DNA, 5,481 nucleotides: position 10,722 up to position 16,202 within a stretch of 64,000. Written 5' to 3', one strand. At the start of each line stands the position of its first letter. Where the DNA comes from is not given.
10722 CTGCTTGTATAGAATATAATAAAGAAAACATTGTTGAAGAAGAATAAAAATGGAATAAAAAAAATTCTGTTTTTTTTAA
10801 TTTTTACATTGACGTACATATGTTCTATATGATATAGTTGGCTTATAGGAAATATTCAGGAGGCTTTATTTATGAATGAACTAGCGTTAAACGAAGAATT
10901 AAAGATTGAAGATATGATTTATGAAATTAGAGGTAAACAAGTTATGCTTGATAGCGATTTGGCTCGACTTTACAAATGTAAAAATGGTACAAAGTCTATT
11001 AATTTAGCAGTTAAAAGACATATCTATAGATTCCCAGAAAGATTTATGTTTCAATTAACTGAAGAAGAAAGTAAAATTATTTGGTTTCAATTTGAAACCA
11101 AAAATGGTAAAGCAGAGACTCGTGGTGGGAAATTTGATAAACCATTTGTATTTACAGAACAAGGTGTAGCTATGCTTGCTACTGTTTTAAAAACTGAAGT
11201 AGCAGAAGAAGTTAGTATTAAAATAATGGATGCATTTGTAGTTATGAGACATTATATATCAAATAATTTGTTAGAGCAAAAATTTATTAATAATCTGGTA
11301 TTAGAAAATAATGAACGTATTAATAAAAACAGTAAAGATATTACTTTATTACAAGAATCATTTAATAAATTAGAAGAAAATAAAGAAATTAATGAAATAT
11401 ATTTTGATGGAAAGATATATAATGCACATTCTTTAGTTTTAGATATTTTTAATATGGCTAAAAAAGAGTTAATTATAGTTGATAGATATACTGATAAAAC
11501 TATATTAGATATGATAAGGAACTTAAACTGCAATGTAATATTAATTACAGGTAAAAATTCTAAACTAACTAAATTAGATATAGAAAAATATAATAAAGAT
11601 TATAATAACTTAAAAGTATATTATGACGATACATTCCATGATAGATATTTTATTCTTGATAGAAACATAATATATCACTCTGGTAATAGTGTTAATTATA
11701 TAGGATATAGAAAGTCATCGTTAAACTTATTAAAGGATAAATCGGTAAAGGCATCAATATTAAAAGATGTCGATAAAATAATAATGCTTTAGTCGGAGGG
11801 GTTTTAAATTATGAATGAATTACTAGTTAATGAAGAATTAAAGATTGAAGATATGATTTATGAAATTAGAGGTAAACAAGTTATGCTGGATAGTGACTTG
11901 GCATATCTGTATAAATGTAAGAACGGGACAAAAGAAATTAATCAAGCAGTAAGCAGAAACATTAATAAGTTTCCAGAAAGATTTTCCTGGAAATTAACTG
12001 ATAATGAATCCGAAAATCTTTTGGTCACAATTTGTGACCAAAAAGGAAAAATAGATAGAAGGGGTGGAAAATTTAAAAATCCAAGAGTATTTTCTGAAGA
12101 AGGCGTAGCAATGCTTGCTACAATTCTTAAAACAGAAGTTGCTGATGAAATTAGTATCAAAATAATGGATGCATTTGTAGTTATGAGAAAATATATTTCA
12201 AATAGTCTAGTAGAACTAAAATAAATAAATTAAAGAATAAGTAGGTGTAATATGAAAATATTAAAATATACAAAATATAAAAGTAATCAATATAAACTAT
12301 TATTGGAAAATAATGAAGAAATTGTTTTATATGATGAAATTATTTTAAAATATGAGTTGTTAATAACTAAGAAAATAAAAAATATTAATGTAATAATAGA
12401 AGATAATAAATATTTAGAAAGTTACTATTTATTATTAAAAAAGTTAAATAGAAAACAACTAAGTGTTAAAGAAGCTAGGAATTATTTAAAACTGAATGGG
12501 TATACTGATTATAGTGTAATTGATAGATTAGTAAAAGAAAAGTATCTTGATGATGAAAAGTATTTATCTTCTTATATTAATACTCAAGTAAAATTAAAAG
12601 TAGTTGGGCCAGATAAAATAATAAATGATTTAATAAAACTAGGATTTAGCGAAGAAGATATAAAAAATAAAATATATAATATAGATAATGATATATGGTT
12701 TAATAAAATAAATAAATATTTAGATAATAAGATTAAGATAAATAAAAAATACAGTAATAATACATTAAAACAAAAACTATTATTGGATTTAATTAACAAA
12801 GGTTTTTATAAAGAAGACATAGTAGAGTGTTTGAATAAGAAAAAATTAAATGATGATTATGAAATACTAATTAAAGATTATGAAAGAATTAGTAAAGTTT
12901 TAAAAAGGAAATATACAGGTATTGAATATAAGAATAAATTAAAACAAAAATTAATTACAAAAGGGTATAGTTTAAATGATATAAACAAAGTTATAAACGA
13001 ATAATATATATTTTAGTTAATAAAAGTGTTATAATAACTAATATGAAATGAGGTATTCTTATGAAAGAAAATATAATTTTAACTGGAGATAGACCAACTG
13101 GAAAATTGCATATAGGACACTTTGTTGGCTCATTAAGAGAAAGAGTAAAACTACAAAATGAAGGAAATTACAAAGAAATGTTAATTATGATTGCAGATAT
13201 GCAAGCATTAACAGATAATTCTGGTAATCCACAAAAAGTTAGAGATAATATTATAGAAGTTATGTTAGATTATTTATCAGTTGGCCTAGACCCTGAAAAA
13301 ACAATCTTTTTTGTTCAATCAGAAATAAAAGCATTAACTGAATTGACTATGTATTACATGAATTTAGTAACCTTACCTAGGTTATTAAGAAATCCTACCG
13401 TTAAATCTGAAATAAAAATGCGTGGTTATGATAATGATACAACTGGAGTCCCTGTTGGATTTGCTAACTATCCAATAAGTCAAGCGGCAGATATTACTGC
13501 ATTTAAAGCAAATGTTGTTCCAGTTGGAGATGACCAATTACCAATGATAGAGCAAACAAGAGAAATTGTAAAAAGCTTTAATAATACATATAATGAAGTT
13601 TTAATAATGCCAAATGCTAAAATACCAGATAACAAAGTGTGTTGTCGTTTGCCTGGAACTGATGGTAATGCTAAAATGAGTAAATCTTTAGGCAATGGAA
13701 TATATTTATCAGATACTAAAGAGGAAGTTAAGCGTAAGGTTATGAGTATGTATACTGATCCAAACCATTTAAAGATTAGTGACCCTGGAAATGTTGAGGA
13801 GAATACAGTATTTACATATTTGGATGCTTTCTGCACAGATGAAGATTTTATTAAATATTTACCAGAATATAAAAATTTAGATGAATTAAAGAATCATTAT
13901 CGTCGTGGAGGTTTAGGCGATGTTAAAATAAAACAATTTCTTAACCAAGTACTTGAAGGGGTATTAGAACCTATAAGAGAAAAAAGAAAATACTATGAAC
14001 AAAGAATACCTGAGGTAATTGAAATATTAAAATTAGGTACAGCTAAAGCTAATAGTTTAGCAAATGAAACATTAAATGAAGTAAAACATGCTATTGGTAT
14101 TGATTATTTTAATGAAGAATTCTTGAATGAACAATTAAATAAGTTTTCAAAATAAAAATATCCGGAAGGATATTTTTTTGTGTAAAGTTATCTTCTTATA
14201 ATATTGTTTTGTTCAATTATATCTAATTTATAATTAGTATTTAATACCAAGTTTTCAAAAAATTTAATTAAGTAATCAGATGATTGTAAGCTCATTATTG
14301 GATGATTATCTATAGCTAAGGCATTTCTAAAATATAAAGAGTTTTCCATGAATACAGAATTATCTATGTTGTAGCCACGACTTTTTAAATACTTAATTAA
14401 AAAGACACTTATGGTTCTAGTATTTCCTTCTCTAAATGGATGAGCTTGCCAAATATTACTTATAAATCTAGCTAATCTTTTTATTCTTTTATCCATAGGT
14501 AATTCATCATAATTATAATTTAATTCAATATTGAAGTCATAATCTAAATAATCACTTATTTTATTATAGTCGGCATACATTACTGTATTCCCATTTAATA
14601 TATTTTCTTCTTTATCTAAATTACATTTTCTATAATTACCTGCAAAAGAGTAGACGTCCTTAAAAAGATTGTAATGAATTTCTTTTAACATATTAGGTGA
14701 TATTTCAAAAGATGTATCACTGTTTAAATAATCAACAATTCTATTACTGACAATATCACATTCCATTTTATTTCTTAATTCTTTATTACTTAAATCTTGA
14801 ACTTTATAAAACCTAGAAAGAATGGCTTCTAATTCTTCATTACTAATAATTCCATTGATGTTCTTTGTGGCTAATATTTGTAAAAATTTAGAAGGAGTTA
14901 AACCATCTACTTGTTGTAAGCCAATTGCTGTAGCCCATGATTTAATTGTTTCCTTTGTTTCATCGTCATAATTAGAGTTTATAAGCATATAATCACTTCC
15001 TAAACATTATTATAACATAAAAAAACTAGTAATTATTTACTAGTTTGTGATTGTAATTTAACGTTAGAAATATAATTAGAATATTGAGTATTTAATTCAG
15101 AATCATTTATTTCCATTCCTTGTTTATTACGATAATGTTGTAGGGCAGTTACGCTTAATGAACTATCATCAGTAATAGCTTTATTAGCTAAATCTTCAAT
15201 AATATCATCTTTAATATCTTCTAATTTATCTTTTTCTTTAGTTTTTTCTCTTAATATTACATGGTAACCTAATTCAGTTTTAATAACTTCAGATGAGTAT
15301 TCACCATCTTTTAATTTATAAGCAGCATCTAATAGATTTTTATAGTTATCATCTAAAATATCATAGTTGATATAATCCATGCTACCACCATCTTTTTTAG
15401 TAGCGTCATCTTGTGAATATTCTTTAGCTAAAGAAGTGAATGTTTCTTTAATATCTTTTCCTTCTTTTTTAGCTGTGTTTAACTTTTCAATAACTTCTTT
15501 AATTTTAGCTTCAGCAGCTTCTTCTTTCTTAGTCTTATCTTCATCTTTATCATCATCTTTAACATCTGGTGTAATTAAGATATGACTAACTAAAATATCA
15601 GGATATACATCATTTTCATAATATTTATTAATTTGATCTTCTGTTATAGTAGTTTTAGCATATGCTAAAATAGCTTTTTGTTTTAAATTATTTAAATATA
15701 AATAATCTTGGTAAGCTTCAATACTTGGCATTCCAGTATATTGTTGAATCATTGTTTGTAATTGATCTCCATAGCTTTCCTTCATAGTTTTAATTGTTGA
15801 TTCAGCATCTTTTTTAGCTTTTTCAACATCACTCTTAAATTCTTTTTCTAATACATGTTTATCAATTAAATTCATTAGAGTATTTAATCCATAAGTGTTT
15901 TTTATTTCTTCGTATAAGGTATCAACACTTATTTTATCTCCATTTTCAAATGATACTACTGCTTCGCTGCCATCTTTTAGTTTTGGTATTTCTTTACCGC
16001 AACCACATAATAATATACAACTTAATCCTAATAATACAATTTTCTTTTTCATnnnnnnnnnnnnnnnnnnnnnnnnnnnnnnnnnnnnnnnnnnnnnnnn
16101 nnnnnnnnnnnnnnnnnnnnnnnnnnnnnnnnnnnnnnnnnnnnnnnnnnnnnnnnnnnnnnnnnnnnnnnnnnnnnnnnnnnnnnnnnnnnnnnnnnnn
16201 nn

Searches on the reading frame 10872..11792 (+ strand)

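Call 45: search_protein_families(library=padloc, proteins=[window:10872-11792:+], max_evalue=0.001)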
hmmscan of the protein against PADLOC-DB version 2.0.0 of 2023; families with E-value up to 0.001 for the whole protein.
window:10872-11792:+ (306 aa): 4 families
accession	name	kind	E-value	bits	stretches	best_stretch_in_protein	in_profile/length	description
PDLC04869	PDC-S05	-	5.8e-80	266.7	1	6-301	11-301/306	-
PDLC04856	PDC-S05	-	1.8e-41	139.8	1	6-172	6-166/177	-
PDLC04849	PDC-S05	-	1.5e-28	97.8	1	7-133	5-124/183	-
PDLC04879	PDC-S05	-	2.3e-23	81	1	130-297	113-281/285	-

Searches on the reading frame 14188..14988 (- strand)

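Call 6: search_protein_families(library=pfam, proteins=[window:14188-14988:-], max_evalue=0.01)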
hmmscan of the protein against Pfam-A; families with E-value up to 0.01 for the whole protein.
window:14188-14988:- (266 aa): 1 family
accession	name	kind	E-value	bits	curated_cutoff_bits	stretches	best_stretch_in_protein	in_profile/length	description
PF02661.23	Fic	-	2e-11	45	24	1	96-201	2-93/93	Fic/DOC family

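Call 45: search_protein_families(library=padloc, proteins=[window:14188-14988:-], max_evalue=0.001)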
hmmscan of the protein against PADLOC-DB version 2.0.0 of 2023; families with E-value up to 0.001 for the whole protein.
window:14188-14988:- (266 aa): 6 families
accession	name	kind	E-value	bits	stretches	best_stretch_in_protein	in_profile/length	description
PDLC05078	PDC-S72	-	1.5e-72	242.7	1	8-255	14-262/377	-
PDLC04838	PDC-S04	-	2.3e-30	104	1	67-226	34-187/209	-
PDLC04839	PDC-S04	-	9.5e-16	56.1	1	80-215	45-174/205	-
PDLC04842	PDC-S04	-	1.5e-10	39.1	1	99-204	45-133/202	-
PDLC04841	PDC-S04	-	3.5e-07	28.1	1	98-204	142-231/292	-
PDLC04837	PDC-S04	-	3e-05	21.4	1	81-201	70-183/234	-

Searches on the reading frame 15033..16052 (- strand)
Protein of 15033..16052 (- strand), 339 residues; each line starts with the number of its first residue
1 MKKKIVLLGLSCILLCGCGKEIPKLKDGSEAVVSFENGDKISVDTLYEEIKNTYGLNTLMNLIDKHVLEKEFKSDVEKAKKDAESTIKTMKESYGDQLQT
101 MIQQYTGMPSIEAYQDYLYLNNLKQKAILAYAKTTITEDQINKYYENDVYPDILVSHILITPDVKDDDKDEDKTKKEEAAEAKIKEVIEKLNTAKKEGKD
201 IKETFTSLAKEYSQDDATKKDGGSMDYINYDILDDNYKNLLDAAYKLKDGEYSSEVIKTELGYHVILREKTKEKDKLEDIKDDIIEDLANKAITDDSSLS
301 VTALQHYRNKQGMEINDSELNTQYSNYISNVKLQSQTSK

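Call 6: search_protein_families(library=pfam, proteins=[window:15033-16052:-], max_evalue=0.01)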
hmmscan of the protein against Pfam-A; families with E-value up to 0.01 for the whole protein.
window:15033-16052:- (339 aa): 2 families
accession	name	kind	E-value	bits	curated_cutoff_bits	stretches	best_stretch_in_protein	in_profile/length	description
PF00639.27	Rotamase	-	1.5e-15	58.3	21.7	1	157-269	1-96/97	PPIC-type PPIASE domain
PF13616.12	Rotamase_3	-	3.9e-15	56.8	22.5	1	141-266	3-110/116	PPIC-type PPIASE domain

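Call 40: find_homologous_proteins(query=window:15033-16052:-, max_evalue=1e-60)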
Query window:15033-16052:- (339 aa): 1404 proteins with E <= 1e-60 among 5537 candidates; the best 120 are listed.
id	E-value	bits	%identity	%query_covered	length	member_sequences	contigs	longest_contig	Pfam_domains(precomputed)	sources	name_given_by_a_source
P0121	1.3e-209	713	100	100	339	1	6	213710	PF00639.28,PF13616.13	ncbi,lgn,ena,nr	ncbi:MAG: peptidylprolyl isomerase [Bacilli bacterium]|nr:peptidylprolyl isomerase [Bacilli bacteriu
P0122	2.9e-147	509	72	99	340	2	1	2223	PF00639.28,PF13616.13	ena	-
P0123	4.9e-104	367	53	99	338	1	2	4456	PF13145.13,PF00639.28,PF13616.13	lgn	-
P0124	9.5e-104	366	53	98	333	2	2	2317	PF00639.28,PF13616.13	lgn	-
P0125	1.4e-103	365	53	100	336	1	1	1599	PF13145.13,PF00639.28,PF13616.13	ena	-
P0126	3.5e-103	364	52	99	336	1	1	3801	PF13145.13,PF00639.28,PF13616.13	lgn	-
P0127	4.8e-103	363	55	94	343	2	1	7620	PF00639.28,PF13616.13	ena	-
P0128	1.9e-102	361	53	98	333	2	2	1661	PF00639.28,PF13616.13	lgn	-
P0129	2.1e-102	361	55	94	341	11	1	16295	PF00639.28,PF13616.13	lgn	-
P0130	2.1e-102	361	52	99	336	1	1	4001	PF13145.13,PF00639.28,PF13616.13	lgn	-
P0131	3.1e-102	361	56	96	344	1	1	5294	PF00639.28,PF13616.13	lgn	-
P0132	3.2e-102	361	53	99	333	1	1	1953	PF13145.13,PF00639.28,PF13616.13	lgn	-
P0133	4.5e-102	360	55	97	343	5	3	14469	PF00639.28,PF13616.13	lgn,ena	-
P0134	6.5e-102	360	56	98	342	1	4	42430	PF13145.13,PF00639.28,PF13616.13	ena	-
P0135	6.9e-102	360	55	99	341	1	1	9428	PF00639.28,PF13616.13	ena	-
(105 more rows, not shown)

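Call 41: find_encoding_contigs(protein=P0122, flank=3000, max_places=5)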
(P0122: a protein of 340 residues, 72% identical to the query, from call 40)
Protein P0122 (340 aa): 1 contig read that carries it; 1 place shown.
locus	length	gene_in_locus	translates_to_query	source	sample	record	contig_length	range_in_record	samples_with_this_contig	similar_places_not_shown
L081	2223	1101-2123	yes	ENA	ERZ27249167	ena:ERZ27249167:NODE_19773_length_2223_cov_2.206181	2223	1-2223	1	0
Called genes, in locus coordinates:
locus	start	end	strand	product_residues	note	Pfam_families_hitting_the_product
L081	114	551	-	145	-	-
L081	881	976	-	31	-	-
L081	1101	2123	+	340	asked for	PF13616:Rotamase_3, PF00639:Rotamase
